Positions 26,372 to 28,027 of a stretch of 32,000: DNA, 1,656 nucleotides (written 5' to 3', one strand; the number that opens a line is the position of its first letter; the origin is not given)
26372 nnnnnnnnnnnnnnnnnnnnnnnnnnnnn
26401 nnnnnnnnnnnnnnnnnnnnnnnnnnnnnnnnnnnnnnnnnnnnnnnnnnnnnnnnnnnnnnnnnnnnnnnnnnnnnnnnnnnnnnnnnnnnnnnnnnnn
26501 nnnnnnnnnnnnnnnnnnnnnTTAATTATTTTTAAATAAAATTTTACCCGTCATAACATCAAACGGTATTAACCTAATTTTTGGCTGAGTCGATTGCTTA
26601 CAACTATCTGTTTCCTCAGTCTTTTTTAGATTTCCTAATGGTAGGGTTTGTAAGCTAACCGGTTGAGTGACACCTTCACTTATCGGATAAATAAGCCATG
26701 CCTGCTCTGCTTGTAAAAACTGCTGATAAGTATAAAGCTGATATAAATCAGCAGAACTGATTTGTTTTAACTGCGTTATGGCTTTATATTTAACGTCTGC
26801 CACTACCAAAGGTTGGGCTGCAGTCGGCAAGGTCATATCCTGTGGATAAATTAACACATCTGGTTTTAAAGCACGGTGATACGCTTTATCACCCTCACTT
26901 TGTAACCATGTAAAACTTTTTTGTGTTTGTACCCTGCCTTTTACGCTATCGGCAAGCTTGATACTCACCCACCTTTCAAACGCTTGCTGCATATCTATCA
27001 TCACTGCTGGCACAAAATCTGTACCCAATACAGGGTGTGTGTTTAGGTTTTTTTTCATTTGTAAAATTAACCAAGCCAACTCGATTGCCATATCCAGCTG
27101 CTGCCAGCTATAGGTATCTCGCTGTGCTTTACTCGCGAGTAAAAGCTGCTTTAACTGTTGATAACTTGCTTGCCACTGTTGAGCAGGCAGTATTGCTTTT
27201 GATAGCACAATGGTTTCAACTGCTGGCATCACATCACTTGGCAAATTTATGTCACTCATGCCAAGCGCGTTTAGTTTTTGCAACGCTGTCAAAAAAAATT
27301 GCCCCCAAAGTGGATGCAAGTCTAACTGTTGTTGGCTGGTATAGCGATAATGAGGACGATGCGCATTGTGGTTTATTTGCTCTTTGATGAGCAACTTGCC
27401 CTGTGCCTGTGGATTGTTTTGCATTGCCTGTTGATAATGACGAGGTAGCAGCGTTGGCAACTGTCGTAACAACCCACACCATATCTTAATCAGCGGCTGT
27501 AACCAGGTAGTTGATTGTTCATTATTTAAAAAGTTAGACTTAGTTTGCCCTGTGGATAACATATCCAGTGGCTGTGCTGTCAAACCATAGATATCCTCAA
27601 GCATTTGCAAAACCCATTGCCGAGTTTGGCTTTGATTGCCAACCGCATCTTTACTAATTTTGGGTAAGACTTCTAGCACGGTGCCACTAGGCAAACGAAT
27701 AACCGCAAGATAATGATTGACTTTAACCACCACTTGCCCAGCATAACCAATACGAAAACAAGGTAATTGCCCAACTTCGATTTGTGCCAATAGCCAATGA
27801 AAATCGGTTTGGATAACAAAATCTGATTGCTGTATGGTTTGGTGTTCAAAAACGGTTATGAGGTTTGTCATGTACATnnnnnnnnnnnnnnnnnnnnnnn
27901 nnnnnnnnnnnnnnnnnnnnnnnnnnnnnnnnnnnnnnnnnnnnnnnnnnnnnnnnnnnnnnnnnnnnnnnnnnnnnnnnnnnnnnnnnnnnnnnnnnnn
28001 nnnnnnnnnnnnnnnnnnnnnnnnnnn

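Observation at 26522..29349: McrBC-type GTPase/nuclease pair with non-canonical organisation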

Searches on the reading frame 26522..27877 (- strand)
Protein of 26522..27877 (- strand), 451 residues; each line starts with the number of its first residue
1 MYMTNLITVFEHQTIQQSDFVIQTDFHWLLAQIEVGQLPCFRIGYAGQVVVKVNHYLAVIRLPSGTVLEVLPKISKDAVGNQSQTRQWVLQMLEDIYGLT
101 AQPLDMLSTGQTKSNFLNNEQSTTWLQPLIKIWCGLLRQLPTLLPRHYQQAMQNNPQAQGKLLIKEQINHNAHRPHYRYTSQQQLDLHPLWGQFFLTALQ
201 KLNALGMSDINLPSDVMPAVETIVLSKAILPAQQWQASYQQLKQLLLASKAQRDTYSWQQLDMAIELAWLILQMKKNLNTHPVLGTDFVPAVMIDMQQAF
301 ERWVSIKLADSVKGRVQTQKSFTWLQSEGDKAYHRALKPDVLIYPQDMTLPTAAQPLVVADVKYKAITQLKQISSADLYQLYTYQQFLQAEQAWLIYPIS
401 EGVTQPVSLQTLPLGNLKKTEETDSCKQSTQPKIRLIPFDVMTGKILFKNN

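Call 3: search_protein_families(library=pfam, proteins=[window:26522-27877:-], max_evalue=0.1)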
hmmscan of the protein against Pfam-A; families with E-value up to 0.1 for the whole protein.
window:26522-27877:- (451 aa): 1 family
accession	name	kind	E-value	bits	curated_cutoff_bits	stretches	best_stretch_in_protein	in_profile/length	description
PF10117.15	McrBC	-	3.2e-28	99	23.9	1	51-398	1-318/318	McrBC 5-methylcytosine restriction system component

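Call 4: search_protein_families(library=ncbifam, proteins=[window:26522-27877:-], max_evalue=0.1)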
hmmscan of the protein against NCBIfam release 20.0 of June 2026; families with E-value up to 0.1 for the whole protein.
window:26522-27877:- (451 aa): 0 families

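Call 5: search_protein_families(library=padloc, proteins=[window:26522-27877:-], max_evalue=0.1)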
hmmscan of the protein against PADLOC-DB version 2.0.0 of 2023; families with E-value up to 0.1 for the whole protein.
window:26522-27877:- (451 aa): 0 families

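Call 9: search_solved_structures(query=window:26522-27877:-, max_evalue=1, show_alignments=2)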
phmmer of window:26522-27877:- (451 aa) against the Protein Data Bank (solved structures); distinct sequences matched with E-value up to 1: 0.

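Call 19: find_homologous_proteins(query=window:26522-27877:-)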
Query window:26522-27877:- (451 aa): 34 proteins with E <= 0.001 among 4502 candidates.
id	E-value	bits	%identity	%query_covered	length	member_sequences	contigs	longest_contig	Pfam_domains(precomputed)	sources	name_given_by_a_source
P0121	7.6e-296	999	100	100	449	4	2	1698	PF10117.16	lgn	-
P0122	2.3e-201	687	70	99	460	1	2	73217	PF10117.16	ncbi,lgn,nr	ncbi:MAG: hypothetical protein CSA42_04480 [Gammaproteobacteria bacterium]|nr:MAG: hypothetical prot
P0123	3.6e-137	476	51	99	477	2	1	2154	PF10117.16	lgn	-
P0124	1.6e-128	447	51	98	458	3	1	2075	PF10117.16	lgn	-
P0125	9.4e-94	333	42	98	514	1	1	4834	PF10117.16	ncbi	-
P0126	8.5e-87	310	40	98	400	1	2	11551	PF10117.16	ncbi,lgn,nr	ncbi:MAG: hypothetical protein KGV51_03290 [Moraxellaceae bacterium]|nr:hypothetical protein [Moraxe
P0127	4.5e-86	308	41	98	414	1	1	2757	PF10117.16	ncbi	-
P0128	4.4e-85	304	41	98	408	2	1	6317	PF10117.16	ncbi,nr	ncbi:MAG: hypothetical protein KGV51_07840 [Moraxellaceae bacterium]|nr:hypothetical protein [Moraxe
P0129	1.7e-73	266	35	99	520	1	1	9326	PF10117.16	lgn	-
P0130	8.9e-73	264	37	99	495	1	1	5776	PF10117.16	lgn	-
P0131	4.1e-72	262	37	98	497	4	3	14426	PF10117.16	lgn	-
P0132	5.9e-70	255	34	99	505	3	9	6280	PF10117.16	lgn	-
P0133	1.9e-64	236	43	67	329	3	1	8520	PF10117.16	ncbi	-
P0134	1.6e-39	154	31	99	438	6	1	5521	PF10117.16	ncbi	-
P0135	5.3e-38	149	32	98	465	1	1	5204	PF10117.16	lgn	-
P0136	2.6e-34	137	32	98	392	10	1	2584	PF10117.16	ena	-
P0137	3.4e-33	133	31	90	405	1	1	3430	PF10117.16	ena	-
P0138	2.4e-31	127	29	98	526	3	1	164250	PF10117.16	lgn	-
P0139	1.5e-30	125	31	98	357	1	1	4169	PF10117.16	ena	-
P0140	1.5e-28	118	28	98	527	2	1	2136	PF10117.16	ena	-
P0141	3.5e-28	117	29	98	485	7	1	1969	PF10117.16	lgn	-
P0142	4.2e-27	113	29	97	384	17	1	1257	PF10117.16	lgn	-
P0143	4.7e-27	113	32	88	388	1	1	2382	PF10117.16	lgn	-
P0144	1.2e-10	59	25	79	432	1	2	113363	PF10117.16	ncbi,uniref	ncbi:McrC family protein [Desemzia sp. FAM 23991]|uniref:McrC family protein n=1 Tax=unclassified De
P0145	3.3e-10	58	25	78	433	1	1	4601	PF10117.16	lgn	-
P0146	1.5e-6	46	26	90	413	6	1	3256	PF10117.16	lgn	-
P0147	3.1e-5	41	23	81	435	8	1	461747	PF10117.16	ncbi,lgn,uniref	ncbi:McrC family protein [Vagococcus fluvialis]|uniref:McrC family protein n=1 Tax=Vagococcus fluvia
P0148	3.5e-5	41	25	89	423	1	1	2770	PF10117.16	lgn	-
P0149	4.1e-5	41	24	81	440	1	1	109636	PF10117.16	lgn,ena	-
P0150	1.3e-4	39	23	79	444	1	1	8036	PF10117.16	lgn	-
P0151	1.4e-4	39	23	76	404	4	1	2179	PF10117.16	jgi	jgi:5-methylcytosine-specific restriction enzyme subunit McrC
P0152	2.7e-4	38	22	76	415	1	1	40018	PF10117.16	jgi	jgi:5-methylcytosine-specific restriction enzyme subunit McrC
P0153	3.4e-4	38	23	80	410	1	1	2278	PF10117.16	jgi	-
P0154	4.2e-4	38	23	76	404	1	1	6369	PF10117.16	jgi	jgi:5-methylcytosine-specific restriction enzyme subunit McrC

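Call 36: search_solved_structures(query=A3, max_evalue=1, show_alignments=2)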
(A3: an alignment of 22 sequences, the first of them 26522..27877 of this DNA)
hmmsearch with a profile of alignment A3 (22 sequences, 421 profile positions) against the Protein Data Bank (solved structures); distinct sequences matched with E-value up to 1: 3.
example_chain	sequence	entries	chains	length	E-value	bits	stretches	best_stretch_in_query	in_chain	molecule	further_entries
6ut5_G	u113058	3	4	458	1.7e-38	135.7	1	4-382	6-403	McrBC 5-methylcytosine restriction system component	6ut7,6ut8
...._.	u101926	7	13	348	1.4e-13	53.7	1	91-383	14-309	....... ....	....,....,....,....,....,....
7vsr_M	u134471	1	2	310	1.3e-07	34.1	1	179-383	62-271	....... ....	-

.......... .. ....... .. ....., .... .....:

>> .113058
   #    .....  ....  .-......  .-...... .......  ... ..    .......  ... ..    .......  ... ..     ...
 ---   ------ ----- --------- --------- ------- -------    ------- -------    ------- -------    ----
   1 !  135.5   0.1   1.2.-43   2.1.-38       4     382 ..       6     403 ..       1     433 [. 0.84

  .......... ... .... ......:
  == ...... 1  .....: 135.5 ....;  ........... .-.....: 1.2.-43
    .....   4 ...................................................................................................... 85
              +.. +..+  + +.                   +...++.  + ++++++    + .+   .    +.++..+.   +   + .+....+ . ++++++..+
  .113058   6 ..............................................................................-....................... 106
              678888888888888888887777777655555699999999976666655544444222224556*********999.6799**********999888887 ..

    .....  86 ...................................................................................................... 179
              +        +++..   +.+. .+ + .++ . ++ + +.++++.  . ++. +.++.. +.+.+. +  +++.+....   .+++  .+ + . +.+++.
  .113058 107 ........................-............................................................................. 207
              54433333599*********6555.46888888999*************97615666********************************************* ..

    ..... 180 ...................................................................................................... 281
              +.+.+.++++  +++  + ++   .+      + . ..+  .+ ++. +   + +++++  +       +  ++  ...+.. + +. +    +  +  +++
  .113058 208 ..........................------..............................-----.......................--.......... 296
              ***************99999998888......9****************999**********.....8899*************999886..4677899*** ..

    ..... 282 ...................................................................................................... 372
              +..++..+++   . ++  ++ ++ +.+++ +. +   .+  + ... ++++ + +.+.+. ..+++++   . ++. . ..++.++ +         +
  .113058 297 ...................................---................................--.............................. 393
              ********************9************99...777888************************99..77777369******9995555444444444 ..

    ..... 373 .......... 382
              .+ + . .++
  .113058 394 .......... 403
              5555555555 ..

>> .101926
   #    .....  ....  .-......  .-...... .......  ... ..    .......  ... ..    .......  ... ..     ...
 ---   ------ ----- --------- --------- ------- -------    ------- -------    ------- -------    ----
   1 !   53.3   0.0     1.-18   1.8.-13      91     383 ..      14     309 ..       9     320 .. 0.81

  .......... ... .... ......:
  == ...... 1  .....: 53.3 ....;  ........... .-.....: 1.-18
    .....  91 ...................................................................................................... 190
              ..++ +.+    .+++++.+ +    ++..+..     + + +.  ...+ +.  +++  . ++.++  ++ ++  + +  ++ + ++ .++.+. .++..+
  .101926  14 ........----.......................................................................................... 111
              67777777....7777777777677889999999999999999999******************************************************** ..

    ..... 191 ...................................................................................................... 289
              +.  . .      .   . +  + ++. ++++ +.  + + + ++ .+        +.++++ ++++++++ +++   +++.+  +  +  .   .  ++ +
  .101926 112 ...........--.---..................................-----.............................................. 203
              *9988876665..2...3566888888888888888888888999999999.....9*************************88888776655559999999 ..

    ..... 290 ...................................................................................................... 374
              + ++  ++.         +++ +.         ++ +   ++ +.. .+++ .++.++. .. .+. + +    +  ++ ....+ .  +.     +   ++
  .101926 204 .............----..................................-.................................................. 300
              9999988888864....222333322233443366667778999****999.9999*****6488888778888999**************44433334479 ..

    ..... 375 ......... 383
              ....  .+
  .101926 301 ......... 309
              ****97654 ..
